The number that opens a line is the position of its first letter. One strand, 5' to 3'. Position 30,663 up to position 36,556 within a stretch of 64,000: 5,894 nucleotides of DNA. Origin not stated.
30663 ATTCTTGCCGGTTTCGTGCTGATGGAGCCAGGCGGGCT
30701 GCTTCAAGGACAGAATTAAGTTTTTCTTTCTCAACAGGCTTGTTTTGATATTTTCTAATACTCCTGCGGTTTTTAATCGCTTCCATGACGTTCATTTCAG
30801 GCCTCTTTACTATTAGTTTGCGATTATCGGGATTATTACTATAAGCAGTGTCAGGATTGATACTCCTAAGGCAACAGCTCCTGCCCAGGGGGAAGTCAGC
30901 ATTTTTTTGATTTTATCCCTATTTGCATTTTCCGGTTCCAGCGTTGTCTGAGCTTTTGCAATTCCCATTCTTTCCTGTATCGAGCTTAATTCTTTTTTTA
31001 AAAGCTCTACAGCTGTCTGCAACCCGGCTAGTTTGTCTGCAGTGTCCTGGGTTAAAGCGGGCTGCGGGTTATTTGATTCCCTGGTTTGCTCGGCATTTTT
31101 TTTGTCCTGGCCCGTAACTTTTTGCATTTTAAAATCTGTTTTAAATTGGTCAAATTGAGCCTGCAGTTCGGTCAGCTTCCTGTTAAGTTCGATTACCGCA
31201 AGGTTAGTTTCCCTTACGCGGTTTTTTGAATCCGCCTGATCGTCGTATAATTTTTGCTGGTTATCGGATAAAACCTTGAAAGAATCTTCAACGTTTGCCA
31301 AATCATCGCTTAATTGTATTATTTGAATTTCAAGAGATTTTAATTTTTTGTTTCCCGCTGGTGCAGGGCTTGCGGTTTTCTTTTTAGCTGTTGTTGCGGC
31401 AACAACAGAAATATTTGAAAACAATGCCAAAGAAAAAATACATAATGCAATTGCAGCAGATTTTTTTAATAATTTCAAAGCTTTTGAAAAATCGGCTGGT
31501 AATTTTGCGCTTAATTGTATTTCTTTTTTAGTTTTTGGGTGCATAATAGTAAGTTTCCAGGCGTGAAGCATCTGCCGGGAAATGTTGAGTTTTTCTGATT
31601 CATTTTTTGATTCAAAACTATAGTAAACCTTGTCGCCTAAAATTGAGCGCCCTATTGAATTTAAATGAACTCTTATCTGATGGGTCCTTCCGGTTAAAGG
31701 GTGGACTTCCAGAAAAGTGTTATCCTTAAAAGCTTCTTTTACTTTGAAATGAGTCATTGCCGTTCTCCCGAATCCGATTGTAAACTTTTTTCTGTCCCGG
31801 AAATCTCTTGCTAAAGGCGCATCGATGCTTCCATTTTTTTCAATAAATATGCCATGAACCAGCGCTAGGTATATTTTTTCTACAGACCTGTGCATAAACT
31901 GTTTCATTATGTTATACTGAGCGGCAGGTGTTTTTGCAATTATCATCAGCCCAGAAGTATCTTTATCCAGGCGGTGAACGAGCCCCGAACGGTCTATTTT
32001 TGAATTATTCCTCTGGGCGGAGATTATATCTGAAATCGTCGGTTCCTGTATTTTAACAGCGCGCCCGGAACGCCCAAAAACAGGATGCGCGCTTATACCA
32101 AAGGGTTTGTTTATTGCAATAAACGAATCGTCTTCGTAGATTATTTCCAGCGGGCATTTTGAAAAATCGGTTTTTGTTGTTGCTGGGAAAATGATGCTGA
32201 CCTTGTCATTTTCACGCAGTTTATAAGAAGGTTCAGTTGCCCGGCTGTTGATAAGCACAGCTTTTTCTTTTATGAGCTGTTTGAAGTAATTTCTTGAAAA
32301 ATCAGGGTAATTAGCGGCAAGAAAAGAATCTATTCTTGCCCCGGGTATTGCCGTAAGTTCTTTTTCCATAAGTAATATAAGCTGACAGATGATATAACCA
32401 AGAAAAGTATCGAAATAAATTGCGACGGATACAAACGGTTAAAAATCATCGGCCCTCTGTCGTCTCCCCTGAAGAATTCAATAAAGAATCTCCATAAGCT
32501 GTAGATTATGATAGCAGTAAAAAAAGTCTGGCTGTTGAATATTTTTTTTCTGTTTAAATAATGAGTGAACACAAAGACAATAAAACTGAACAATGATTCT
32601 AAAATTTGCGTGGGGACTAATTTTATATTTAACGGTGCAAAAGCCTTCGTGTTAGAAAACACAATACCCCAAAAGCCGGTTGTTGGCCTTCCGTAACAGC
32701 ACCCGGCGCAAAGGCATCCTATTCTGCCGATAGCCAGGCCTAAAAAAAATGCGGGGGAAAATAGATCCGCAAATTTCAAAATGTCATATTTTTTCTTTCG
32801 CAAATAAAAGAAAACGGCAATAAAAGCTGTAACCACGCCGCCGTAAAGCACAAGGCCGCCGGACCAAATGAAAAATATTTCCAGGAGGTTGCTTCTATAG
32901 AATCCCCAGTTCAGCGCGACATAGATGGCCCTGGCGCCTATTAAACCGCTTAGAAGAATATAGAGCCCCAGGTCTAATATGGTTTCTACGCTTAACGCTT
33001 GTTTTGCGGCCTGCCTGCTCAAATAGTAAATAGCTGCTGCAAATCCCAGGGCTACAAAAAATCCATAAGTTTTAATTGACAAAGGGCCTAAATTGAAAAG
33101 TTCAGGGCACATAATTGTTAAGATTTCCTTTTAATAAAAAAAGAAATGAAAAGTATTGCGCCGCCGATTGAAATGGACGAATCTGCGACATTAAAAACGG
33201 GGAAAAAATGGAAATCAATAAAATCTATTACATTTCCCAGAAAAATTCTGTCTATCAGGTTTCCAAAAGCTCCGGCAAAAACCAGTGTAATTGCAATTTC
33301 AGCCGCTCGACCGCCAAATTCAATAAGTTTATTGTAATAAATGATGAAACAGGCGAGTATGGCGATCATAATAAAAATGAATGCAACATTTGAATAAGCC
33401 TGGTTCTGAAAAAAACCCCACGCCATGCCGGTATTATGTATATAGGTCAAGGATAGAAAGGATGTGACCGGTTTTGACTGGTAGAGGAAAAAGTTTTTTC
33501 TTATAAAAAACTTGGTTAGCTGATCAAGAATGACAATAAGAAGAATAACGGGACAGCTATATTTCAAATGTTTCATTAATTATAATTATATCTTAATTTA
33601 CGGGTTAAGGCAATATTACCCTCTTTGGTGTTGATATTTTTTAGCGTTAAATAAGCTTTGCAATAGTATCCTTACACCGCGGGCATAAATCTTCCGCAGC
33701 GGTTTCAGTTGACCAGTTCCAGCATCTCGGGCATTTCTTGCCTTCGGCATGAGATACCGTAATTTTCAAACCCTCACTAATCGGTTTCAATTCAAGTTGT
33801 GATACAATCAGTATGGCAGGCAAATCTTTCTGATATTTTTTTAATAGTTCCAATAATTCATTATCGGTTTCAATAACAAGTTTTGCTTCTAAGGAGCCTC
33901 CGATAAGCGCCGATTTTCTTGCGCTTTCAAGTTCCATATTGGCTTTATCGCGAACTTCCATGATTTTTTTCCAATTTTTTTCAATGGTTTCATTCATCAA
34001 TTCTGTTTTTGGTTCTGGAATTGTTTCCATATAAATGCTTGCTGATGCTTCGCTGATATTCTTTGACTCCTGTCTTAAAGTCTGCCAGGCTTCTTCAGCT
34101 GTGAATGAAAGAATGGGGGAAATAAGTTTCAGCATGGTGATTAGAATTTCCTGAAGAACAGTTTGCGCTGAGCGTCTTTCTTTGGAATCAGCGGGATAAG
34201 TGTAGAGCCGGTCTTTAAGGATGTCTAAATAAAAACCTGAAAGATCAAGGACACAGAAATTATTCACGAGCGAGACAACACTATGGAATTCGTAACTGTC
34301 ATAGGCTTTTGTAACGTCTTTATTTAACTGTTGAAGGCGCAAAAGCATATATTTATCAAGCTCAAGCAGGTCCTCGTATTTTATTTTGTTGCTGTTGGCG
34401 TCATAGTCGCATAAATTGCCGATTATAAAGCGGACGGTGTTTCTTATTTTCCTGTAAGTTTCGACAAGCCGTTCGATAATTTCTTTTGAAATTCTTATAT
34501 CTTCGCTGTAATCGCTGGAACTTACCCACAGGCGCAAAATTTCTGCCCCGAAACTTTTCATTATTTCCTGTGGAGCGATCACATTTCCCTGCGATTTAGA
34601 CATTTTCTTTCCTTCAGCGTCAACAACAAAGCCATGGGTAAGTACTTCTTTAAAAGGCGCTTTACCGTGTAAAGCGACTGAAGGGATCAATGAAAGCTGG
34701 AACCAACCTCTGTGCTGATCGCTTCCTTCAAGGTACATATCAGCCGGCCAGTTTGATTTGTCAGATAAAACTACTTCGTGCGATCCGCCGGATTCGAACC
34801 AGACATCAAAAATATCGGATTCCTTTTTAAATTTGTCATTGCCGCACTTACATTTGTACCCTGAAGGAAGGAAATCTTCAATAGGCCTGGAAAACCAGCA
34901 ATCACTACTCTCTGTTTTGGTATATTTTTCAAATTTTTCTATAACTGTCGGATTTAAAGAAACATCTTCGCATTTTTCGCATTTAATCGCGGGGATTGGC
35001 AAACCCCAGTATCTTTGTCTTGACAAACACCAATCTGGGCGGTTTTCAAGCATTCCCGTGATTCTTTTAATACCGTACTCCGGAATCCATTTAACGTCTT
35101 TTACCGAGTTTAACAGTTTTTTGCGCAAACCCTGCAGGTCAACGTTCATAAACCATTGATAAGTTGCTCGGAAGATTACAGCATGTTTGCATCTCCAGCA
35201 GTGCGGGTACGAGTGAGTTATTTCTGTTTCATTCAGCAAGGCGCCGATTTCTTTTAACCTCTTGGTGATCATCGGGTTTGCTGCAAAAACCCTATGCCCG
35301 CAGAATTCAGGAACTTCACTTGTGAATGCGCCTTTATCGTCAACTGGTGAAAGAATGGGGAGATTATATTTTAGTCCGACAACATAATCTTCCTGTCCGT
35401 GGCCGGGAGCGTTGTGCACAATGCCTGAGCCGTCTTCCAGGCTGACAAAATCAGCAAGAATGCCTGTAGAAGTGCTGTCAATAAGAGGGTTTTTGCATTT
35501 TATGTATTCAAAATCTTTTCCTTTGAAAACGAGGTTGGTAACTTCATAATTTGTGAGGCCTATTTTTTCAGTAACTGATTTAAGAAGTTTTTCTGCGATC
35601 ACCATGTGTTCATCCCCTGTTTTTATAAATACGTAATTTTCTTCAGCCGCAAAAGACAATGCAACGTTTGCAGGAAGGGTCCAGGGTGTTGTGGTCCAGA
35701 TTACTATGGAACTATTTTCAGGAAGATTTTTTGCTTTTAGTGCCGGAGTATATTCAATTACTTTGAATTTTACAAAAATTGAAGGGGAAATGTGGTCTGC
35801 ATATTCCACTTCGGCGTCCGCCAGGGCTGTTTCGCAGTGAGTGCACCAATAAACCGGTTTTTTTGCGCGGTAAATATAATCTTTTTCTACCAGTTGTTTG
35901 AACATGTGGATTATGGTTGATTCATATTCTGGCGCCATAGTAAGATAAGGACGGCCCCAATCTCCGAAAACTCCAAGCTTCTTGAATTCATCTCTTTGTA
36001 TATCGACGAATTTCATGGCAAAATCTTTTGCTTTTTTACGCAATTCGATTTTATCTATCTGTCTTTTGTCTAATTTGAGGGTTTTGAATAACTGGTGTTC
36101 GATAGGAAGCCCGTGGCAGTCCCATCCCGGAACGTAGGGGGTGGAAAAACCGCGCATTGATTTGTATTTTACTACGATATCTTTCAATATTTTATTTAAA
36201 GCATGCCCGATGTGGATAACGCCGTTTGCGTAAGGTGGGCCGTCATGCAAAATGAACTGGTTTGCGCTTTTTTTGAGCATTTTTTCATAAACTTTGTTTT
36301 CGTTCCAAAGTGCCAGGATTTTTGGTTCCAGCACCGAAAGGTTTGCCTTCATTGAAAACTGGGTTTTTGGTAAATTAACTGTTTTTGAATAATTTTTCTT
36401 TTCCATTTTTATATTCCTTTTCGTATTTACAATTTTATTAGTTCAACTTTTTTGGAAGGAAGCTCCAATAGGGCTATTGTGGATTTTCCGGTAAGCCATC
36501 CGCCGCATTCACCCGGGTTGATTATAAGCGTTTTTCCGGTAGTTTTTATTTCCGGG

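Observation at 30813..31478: RluD-type pseudouridine synthase carrying an in-frame signal-peptide / coiled-coil / membrane-anchor C-terminal module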

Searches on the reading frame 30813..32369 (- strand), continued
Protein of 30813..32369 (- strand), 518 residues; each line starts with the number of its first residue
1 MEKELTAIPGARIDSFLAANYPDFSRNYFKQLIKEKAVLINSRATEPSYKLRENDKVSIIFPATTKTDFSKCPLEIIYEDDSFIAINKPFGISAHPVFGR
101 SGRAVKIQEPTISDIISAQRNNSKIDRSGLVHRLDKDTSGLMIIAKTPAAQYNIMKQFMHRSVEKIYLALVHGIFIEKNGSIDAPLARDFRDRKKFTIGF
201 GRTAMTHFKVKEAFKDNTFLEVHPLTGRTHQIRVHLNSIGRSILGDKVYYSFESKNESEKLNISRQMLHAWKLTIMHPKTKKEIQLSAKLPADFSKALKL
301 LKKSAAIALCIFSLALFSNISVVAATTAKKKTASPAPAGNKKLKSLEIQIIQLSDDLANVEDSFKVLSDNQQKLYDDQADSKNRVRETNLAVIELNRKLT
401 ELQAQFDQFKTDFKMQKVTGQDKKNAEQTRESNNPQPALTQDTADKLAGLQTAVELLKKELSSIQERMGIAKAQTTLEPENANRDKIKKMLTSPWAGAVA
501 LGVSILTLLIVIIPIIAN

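Call 40: list_cluster_members(proteins=[P0001, P0122, P0121, P0126, P0128, P0129, P0130, P0132, P0127, P0136])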
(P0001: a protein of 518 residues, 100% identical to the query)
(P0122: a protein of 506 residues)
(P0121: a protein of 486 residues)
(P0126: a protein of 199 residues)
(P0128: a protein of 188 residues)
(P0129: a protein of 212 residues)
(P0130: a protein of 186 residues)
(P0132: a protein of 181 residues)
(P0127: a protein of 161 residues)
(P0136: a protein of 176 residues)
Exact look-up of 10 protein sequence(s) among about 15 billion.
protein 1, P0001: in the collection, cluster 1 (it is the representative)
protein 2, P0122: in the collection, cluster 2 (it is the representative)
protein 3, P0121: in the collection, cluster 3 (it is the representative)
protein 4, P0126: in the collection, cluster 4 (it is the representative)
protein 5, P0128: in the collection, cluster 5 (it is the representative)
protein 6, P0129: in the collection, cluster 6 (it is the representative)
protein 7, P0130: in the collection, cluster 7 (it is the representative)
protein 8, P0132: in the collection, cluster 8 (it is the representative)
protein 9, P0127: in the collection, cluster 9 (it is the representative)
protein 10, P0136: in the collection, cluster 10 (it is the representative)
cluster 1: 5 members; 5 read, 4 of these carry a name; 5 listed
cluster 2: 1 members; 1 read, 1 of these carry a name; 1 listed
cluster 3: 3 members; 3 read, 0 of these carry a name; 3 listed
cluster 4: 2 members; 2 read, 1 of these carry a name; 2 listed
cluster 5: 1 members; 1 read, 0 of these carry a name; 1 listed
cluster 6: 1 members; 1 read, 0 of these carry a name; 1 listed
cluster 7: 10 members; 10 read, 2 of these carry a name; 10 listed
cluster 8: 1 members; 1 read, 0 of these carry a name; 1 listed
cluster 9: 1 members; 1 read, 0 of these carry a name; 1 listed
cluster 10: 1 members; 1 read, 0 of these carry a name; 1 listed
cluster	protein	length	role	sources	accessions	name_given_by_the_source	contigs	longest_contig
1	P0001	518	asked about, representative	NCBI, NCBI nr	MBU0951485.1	MAG: RluA family pseudouridine synthase [Elusimicrobia bacterium] | RluA family pseudouridine synthase [Elusimicrobiota bacterium]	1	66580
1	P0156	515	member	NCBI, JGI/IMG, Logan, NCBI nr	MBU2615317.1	MAG: RluA family pseudouridine synthase [Elusimicrobia bacterium] | RluA family pseudouridine synthase [Elusimicrobiota bacterium]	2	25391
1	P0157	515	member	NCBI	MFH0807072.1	MAG: RluA family pseudouridine synthase [Elusimicrobiota bacterium]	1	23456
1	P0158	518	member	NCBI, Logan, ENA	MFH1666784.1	MAG: RluA family pseudouridine synthase [Elusimicrobiota bacterium]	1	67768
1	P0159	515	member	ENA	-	-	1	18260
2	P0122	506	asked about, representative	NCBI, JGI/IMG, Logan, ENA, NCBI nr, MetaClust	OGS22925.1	MAG: hypothetical protein A2252_07550 [Elusimicrobia bacterium RIFOXYA2_FULL_39_19] | \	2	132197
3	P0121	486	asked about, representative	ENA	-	-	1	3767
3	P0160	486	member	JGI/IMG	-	-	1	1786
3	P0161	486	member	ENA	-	-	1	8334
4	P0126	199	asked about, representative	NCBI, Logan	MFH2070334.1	MAG: hypothetical protein ABIJ11_03875 [Elusimicrobiota bacterium]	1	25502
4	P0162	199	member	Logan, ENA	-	-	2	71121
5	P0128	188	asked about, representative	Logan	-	-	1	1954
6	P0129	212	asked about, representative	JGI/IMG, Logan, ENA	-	-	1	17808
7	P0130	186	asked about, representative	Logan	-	-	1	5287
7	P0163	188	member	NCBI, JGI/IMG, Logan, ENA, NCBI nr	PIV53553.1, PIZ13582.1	MAG: hypothetical protein COY53_04130 [Elusimicrobia bacterium ... | MAG: hypothetical protein COS17_03185 [Elusimicrobia bacterium ...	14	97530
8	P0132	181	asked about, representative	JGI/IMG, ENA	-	-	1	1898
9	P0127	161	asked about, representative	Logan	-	-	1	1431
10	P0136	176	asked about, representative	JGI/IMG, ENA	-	-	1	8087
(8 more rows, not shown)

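Call 41: find_encoding_contigs(protein=P0163, flank=4000, max_places=2)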
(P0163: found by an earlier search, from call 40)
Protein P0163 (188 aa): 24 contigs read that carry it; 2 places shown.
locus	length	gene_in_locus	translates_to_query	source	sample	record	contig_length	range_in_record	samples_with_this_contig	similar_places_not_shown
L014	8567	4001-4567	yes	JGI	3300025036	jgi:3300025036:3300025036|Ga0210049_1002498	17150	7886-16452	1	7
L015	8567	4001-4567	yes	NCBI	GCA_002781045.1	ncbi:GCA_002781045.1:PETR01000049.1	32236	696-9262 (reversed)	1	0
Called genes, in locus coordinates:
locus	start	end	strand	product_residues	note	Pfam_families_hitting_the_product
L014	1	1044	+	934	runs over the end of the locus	PF00133:tRNA-synt_1, PF09334:tRNA-synt_1g, PF01406:tRNA-synt_1e (weak), PF01921:tRNA-synt_1f (weak), PF09334:tRNA-synt_1g (weak), PF08264:Anticodon_1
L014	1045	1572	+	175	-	PF01252:Peptidase_A8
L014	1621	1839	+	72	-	-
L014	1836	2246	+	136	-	PF01850:PIN (weak), PF13470:PIN_3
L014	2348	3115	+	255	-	PF01790:LGT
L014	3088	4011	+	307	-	PF00849:PseudoU_synth_2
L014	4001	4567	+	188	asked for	-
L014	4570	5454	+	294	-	PF00480:ROK, PF01869:BcrAD_BadFG (weak)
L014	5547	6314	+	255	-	PF13860:FlgD_ig (weak)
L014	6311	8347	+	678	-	PF13585:CHU_C (faint), PF00691:OmpA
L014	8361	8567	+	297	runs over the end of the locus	PF05170:AsmA, PF05359:DUF748, PF13116:YhdP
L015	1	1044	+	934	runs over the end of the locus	PF00133:tRNA-synt_1, PF09334:tRNA-synt_1g, PF01406:tRNA-synt_1e (weak), PF01921:tRNA-synt_1f (weak), PF09334:tRNA-synt_1g (weak), PF08264:Anticodon_1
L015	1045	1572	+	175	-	PF01252:Peptidase_A8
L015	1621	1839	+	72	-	-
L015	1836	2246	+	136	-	PF01850:PIN (weak), PF13470:PIN_3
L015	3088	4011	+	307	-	PF00849:PseudoU_synth_2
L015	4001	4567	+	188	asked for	-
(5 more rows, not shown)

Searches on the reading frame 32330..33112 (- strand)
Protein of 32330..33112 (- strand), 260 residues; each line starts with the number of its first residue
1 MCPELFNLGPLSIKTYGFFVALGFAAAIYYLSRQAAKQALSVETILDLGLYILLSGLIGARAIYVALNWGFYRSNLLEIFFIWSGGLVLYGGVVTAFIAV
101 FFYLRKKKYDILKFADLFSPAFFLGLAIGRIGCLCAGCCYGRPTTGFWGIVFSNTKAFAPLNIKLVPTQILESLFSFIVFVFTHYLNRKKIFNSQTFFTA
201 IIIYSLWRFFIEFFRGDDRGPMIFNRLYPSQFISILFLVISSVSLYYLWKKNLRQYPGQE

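Call 45: search_protein_families(library=pfam, proteins=[window:32330-33112:-], max_evalue=0.00001)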
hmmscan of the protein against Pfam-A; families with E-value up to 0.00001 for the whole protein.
window:32330-33112:- (260 aa): 1 family
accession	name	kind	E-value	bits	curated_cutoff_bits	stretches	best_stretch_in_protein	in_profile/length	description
PF01790.23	LGT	-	1.6e-59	201.6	24.9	1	3-246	1-239/240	Prolipoprotein diacylglyceryl transferase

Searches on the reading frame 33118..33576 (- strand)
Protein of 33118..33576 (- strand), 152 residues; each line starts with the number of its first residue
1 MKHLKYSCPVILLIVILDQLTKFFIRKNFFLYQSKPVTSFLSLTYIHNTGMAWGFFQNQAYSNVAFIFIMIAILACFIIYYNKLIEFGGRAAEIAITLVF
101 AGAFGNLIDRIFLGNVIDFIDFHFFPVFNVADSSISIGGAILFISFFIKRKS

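Call 45: search_protein_families(library=pfam, proteins=[window:33118-33576:-], max_evalue=0.00001)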
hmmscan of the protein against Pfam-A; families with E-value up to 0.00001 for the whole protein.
window:33118-33576:- (152 aa): 1 family
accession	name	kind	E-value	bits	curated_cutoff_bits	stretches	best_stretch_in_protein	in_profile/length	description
PF01252.23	Peptidase_A8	-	5.1e-37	127.7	25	1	10-147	1-141/142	Signal peptidase (SPase) II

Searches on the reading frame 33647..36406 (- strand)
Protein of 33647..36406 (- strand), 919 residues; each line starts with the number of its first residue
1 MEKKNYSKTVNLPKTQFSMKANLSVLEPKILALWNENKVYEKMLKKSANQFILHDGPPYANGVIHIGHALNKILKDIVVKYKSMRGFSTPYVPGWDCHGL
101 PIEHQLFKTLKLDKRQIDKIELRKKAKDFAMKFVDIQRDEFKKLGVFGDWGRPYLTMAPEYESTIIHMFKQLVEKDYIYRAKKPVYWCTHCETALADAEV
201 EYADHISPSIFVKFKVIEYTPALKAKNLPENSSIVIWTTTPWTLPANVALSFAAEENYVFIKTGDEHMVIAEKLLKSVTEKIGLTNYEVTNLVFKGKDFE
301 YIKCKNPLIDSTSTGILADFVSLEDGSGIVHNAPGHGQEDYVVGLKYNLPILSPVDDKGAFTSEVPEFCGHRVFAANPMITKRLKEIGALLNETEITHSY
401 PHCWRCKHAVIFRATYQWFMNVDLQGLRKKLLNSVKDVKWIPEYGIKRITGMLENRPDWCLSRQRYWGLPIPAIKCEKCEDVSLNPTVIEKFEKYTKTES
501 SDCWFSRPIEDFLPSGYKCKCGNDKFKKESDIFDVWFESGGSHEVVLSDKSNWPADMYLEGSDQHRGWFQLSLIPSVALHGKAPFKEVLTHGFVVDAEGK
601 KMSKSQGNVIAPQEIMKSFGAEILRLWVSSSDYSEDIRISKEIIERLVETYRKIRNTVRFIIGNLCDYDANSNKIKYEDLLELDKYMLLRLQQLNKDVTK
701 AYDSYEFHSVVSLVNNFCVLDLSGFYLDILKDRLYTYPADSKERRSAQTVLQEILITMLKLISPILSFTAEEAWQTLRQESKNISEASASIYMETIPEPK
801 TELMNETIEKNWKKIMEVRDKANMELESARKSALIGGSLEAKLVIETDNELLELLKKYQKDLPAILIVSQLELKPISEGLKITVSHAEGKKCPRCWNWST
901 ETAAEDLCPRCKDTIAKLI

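Call 45: search_protein_families(library=pfam, proteins=[window:33647-36406:-], max_evalue=0.00001)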
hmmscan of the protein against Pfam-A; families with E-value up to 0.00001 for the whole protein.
window:33647-36406:- (919 aa): 5 families
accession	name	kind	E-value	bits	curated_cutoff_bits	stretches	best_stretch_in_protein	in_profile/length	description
PF00133.28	tRNA-synt_1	-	1.8e-137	458.9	22.7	1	30-640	2-414/414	tRNA synthetases class I (I, L, M and V)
PF08264.19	Anticodon_1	-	2e-32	112.6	25.1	1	684-844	1-147/148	Anticodon-binding domain of tRNA ligase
PF09334.17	tRNA-synt_1g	-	7.1e-31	107.8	20.1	2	58-201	8-136/391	tRNA synthetases class I (M)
PF01406.26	tRNA-synt_1e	-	3.3e-12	46.8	27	1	576-646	229-298/301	tRNA synthetases class I (C) catalytic domain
PF01921.24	tRNA-synt_1f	-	1.2e-09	38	27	1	578-658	261-339/360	tRNA synthetases class I (K)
